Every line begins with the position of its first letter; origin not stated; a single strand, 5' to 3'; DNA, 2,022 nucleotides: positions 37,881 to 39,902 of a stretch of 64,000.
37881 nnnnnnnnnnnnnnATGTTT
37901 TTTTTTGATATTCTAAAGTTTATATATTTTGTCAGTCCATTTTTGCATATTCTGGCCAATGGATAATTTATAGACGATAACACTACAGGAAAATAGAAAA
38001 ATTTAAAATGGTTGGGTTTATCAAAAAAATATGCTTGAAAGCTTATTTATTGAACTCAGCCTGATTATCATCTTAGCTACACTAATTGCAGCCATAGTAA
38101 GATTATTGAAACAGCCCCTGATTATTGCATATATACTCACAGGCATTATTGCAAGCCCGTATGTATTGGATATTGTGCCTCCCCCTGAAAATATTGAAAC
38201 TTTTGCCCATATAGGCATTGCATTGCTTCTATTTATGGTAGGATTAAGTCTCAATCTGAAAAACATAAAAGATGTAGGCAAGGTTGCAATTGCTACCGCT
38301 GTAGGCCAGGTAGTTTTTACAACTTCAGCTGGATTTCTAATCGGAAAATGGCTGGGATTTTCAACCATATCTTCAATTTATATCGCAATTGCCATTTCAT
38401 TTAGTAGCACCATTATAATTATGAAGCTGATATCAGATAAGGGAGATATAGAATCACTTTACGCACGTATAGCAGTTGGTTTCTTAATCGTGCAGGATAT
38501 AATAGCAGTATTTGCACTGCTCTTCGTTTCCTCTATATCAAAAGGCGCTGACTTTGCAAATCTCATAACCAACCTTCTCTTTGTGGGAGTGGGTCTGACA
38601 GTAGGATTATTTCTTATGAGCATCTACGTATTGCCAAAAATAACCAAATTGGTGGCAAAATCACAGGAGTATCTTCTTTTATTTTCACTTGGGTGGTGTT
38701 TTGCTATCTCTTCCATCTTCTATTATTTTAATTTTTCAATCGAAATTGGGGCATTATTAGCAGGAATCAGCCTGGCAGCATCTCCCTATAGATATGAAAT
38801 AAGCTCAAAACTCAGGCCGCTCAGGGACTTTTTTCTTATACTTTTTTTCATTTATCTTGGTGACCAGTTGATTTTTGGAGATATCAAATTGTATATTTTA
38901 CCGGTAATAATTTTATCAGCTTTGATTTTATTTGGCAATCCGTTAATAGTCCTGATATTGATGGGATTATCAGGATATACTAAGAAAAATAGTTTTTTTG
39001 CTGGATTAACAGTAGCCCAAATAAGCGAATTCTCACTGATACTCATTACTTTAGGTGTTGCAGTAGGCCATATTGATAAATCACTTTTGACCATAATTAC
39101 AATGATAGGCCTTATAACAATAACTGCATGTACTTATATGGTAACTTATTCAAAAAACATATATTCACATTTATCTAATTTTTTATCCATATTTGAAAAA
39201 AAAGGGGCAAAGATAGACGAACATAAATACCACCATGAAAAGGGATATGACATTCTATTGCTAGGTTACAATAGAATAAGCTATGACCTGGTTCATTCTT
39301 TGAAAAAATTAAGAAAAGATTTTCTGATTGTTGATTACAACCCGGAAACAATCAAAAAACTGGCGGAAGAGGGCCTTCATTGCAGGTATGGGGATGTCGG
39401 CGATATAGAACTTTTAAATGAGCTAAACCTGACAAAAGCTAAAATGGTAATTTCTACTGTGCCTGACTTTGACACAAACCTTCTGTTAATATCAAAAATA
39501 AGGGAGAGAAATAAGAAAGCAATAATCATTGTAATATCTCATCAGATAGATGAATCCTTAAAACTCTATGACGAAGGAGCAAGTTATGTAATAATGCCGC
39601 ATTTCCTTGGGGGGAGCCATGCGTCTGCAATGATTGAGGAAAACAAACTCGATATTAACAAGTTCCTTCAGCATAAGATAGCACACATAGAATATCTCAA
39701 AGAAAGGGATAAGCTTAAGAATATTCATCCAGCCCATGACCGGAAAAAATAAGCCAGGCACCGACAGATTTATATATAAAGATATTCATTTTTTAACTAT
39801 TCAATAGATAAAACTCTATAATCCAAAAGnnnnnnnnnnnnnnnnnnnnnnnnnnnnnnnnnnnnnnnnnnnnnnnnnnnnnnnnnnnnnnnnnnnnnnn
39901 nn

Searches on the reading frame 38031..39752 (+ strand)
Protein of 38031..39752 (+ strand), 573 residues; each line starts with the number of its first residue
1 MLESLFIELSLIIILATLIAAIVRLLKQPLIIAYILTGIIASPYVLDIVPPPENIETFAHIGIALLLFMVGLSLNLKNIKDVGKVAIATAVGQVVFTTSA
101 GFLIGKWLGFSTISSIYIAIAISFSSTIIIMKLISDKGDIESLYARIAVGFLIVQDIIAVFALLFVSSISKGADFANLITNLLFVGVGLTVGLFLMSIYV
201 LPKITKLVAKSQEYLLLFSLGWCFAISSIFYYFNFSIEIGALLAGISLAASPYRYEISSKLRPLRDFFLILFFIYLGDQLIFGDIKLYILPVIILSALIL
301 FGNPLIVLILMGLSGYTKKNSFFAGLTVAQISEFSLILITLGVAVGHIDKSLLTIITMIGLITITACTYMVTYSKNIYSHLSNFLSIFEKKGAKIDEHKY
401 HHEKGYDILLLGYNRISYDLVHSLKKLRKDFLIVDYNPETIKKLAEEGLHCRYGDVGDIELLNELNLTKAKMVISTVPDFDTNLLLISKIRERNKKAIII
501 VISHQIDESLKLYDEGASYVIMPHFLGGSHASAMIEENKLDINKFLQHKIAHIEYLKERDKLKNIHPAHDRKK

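Call 20: search_protein_families(library=pfam, proteins=[window:38031-39752:+], max_evalue=0.00001)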
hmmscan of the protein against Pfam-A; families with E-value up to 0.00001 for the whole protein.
window:38031-39752:+ (573 aa): 2 families
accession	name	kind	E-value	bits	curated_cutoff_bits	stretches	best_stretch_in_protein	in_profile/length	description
PF00999.27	Na_H_Exchanger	-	3.6e-54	184.5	26.2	1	14-365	2-363/375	Sodium/hydrogen exchanger, transmembrane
PF02254.24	TrkA_N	-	1.5e-21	77.3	23.8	1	408-523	1-116/116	TrkA-N domain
